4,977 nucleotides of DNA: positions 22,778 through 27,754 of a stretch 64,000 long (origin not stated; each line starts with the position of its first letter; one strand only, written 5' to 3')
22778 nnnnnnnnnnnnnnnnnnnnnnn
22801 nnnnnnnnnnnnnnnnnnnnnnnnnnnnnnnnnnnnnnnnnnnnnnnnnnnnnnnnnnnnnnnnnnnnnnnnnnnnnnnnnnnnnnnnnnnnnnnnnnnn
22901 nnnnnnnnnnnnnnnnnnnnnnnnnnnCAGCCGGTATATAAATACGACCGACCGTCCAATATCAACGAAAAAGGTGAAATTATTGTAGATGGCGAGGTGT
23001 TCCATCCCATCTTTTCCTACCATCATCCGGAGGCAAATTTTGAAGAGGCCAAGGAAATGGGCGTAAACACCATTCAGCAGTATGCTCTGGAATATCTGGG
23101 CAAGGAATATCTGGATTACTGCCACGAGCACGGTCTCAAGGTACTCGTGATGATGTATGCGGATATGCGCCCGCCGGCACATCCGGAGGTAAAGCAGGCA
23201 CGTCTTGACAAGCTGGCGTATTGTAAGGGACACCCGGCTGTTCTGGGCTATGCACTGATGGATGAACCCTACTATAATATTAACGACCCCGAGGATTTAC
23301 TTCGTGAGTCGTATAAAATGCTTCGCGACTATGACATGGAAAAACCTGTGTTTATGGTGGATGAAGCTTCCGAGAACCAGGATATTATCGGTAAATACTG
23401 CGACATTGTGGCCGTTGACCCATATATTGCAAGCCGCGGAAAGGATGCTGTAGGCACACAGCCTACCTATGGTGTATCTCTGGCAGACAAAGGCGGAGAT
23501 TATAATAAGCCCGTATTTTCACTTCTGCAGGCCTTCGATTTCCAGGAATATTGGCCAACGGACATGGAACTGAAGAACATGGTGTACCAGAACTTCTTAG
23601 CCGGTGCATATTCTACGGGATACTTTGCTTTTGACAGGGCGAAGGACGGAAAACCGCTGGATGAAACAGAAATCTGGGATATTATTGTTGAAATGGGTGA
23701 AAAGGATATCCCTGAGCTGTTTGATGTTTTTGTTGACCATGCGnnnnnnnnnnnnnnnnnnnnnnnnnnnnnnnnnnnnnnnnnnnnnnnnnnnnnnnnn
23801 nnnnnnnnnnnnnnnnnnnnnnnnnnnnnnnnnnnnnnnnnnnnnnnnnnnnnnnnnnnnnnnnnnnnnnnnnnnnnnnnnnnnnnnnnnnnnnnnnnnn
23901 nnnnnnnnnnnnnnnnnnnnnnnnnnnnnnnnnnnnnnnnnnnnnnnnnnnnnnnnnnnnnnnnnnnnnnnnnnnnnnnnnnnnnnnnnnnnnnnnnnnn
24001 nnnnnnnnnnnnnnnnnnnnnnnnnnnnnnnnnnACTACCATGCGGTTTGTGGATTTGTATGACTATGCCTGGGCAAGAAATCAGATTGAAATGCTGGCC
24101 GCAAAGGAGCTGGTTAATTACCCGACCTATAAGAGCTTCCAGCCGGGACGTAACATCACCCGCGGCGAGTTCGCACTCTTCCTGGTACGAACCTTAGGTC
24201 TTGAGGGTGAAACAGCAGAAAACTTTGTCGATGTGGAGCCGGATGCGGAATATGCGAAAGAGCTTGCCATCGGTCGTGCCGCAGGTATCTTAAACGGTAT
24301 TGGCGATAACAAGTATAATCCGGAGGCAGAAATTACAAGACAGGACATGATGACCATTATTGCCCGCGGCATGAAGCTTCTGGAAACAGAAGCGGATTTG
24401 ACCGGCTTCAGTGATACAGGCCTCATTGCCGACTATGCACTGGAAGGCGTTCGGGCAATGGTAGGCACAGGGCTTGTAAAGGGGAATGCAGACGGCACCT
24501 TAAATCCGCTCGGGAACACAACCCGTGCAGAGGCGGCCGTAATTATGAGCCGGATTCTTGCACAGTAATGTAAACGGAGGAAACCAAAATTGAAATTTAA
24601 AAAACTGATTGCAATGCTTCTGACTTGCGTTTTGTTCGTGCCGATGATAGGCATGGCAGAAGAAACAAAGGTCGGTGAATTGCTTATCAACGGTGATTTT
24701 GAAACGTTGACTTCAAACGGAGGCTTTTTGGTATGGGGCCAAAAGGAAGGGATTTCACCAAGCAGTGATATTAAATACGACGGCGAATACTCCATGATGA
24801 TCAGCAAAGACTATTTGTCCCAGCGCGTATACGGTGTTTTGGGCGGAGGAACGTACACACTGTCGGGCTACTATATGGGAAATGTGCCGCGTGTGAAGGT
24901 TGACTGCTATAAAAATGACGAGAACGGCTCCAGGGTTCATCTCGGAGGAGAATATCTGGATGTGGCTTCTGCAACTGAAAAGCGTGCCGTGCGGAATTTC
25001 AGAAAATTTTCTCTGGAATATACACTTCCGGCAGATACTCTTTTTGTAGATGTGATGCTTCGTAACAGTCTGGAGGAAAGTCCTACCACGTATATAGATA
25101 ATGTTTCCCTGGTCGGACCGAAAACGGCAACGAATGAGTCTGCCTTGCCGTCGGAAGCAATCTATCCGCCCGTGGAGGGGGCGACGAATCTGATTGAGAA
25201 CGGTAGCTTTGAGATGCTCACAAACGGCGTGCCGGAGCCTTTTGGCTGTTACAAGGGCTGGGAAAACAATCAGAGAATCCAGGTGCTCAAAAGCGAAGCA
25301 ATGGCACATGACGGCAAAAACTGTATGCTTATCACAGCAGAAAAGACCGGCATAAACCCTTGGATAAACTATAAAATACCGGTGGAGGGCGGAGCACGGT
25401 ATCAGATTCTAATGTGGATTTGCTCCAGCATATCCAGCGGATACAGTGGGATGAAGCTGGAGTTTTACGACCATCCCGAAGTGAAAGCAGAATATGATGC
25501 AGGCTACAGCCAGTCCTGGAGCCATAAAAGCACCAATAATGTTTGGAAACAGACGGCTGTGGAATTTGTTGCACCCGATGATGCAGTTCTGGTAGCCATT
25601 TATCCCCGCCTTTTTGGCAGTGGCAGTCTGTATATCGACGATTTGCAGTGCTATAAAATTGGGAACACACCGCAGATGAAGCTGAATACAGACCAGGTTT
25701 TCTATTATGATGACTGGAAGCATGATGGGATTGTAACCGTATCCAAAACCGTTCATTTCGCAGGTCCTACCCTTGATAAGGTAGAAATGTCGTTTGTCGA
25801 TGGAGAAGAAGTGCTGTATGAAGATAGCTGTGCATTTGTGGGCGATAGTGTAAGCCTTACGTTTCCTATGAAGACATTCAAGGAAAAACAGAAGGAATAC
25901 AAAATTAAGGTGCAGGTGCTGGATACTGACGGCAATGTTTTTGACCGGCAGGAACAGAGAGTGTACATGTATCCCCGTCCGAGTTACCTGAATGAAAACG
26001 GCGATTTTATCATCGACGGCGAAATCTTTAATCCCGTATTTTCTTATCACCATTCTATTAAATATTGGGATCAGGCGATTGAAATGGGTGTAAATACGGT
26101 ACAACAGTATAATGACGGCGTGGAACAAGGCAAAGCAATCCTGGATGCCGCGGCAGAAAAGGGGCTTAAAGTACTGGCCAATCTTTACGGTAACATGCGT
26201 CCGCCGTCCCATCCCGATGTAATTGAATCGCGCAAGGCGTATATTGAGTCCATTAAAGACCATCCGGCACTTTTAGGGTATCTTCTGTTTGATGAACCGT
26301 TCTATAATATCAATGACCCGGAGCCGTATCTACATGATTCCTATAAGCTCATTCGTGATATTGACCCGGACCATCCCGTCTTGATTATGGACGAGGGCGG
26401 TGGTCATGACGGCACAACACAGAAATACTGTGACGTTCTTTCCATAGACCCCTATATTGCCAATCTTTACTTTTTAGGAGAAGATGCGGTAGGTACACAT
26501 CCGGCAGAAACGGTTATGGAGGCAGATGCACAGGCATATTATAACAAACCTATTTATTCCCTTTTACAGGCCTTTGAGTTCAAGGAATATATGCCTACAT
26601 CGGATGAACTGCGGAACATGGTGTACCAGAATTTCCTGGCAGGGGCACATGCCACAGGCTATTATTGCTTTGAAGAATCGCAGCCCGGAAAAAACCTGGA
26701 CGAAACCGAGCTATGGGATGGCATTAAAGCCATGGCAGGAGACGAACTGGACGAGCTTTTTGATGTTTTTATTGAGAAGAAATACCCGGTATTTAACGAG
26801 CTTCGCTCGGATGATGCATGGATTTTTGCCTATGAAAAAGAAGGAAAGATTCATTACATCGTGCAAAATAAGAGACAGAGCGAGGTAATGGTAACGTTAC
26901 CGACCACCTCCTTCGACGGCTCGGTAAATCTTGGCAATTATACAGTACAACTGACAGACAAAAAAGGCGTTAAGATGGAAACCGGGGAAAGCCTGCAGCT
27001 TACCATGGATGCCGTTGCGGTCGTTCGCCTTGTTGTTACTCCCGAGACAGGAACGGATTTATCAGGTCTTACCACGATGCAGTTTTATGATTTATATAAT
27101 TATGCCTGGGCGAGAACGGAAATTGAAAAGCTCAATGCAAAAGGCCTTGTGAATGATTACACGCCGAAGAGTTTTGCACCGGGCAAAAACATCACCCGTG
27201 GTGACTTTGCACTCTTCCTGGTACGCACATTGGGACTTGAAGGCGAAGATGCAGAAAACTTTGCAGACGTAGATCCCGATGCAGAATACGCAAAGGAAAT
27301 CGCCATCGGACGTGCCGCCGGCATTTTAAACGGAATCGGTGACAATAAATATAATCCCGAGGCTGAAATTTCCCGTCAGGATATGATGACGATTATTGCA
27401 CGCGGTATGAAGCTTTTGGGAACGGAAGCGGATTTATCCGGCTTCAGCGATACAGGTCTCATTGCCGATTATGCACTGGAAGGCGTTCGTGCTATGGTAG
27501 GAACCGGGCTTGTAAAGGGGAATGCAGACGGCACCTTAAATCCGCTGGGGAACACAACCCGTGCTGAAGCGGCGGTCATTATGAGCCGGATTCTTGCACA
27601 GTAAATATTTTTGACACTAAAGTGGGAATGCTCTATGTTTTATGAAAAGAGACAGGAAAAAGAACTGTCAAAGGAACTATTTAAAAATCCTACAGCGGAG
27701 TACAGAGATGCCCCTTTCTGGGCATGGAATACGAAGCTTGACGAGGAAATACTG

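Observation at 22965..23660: Shared barrel domain has an invariant D-E-P motif and Gln where the nucleophile was expected: possibly a new family or a substrate-assisted mechanism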

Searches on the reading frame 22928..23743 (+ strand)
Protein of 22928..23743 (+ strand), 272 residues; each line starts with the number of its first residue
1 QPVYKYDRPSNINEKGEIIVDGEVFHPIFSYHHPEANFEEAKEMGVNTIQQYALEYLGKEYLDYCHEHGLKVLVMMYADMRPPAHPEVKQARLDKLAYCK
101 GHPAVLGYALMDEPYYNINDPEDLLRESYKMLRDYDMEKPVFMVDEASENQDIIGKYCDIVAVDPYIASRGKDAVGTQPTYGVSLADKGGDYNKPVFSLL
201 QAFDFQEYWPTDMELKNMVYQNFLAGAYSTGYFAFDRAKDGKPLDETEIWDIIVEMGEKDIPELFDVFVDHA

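Call 61: predict_structure(alignment_id=A5)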
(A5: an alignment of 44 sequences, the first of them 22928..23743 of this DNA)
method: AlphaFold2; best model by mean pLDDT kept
length: 272 residues; sequences in the alignment: 44
mean_pLDDT: 94.0   pTM: 0.91
mean pLDDT of the five models: 94.0, 93.9, 93.8, 93.5, 93.4
residues with pLDDT >= 90: 244; 70-90: 20; 50-70: 8; < 50: 0
segments of 3 or more residues with pLDDT < 50: none
pLDDT, mean of each block of 10 residues (from residue 1): 79 96 98 95 97 76 96 95 97 94 97 95 96 96 90 94 93 85 95 95 95 97 98 96 97 98 97 92
secondary structure, 60 per line:
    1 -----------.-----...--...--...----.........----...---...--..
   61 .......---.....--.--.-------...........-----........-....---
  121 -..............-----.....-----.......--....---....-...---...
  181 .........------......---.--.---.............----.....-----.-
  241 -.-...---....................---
elements in order: E18-20 E23-25 E28-30 H35-43 E48-50 H59-67 E71-75 H89-99 E105-112 H114-117 H122-135 E141-145 H151-157 E160-163 H167-170 H178-189 E196-201 H212-224 E229-233 H250-269

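Call 63: fold_search(model_id=the predicted structure, library=pdb)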
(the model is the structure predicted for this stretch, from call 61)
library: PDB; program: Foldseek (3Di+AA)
matches with E <= 10: 1789; with E <= 0.001: 419
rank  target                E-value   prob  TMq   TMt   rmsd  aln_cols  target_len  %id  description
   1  3hn3_D                6.2e-11  1.00  0.68  0.33   4.8       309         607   14  Human beta-glucuronidase at 1.7 A resolution (released 2009-12-01)
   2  3hn3_B                6.6e-11  1.00  0.67  0.33   5.3       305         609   15  Human beta-glucuronidase at 1.7 A resolution (released 2009-12-01)
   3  6ncw_B                8.4e-11  1.00  0.61  0.33   5.3       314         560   14  Crystal structure of a GH2 beta-galacturonidase from Eisenbergiella tayi bound to glycerol (released 2019-02-20)
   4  6u7j_A                1.4e-10  1.00  0.66  0.34   5.4       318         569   16  Uncultured Clostridium sp. Beta-glucuronidase (released 2019-10-30)
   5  3hn3_E                2.1e-10  1.00  0.67  0.33   4.8       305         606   14  Human beta-glucuronidase at 1.7 A resolution (released 2009-12-01)
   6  6t7g_AAA              3.2e-10  1.00  0.67  0.31   5.5       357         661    9  Bacteroides salyersiae GH164 beta-mannosidase in complex with mannoimidazole (released 2019-12-25)
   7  9fz9_A                3.6e-10  1.00  0.68  0.38   4.4       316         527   16  Glycoside Hydrolase Family 157 from Labilibaculum antarcticum, wild type SeMet derivative (LaGH157) (released 2025-07-16)
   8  9g4n_C                4.1e-10  1.00  0.68  0.38   4.3       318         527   16  Glycoside Hydrolase Family 157 from Labilibaculum antarcticum (LaGH157) E224A mutant in complex with Laminaritriose an (released 2025-05-21)
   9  3hn3_A                4.3e-10  1.00  0.67  0.33   4.8       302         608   14  Human beta-glucuronidase at 1.7 A resolution (released 2009-12-01)
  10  6ncx_A                4.6e-10  1.00  0.62  0.33   5.0       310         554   14  Crystal structure of GH2 beta-galacturonidase from Eisenbergiella tayi bound to galacturonate (released 2019-02-20)
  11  6t7g_FFF              5.9e-10  1.00  0.65  0.30   5.8       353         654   10  Bacteroides salyersiae GH164 beta-mannosidase in complex with mannoimidazole (released 2019-12-25)
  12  6t7g_CCC              6.2e-10  1.00  0.62  0.29   6.0       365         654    9  Bacteroides salyersiae GH164 beta-mannosidase in complex with mannoimidazole (released 2019-12-25)
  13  6ncw_C                7.5e-10  1.00  0.61  0.32   5.2       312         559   14  Crystal structure of a GH2 beta-galacturonidase from Eisenbergiella tayi bound to glycerol (released 2019-02-20)
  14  8dhe_A                9.0e-10  1.00  0.57  0.27   6.0       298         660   14  Tannerella forsythia beta-glucuronidase (mL1) (released 2023-05-17)
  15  6ncw_A                9.5e-10  1.00  0.66  0.34   4.9       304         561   14  Crystal structure of a GH2 beta-galacturonidase from Eisenbergiella tayi bound to glycerol (released 2019-02-20)
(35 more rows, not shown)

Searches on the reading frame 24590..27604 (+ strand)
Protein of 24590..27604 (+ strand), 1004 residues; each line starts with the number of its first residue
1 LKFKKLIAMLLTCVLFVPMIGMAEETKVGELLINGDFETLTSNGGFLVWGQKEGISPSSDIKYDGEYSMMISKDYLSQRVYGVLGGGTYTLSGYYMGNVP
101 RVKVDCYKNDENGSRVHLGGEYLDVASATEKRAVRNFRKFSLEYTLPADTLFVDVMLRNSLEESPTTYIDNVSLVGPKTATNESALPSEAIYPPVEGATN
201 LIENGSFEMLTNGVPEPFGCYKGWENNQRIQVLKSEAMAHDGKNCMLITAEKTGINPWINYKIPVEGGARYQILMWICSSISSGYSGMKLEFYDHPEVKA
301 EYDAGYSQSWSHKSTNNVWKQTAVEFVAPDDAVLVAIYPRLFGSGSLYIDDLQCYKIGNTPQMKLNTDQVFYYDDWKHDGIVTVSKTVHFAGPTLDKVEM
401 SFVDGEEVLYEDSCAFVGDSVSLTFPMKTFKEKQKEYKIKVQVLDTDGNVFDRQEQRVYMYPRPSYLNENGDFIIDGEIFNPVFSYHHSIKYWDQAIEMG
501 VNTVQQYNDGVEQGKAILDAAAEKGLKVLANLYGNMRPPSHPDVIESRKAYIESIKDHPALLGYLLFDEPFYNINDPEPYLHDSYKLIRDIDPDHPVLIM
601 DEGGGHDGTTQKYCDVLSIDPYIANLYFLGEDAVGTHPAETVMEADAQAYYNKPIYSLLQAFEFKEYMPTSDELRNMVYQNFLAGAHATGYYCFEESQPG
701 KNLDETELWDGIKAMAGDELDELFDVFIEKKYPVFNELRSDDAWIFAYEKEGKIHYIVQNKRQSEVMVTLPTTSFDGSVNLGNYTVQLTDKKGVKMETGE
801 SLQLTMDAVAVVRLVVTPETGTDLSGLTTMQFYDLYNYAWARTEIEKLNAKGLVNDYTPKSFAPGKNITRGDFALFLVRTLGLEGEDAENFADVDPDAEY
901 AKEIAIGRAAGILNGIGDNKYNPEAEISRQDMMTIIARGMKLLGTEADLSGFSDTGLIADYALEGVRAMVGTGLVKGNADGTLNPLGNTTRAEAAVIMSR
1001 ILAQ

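Call 3: search_protein_families(library=pfam, proteins=[window:24590-27604:+], max_evalue=0.01)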
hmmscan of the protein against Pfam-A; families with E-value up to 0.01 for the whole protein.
window:24590-27604:+ (1004 aa): 1 family
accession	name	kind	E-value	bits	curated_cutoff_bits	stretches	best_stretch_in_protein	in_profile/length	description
PF00395.25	SLH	-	5.6e-30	103.5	20.8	3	832-874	2-44/44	S-layer homology domain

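Call 6: search_protein_families(library=ncbifam, proteins=[window:24590-27604:+], max_evalue=1)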
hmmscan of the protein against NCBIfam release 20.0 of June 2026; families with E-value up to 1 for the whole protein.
window:24590-27604:+ (1004 aa): 3 families
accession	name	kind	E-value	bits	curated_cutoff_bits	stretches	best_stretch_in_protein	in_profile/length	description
NF033190.2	inl_like_NEAT_1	exception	2.7e-14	52.4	1275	1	825-985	575-735/754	NEAT domain-containing leucine-rich repeat protein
TIGR02291.1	rimK_rel_E_lig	hypoth_equivalog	0.026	13.5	314.2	1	746-841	151-239/317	alpha-L-glutamate ligase-like protein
TIGR04362.1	choice_anch_C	subfamily_domain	0.063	13.5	120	0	200-330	1-132/157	choice-of-anchor C family protein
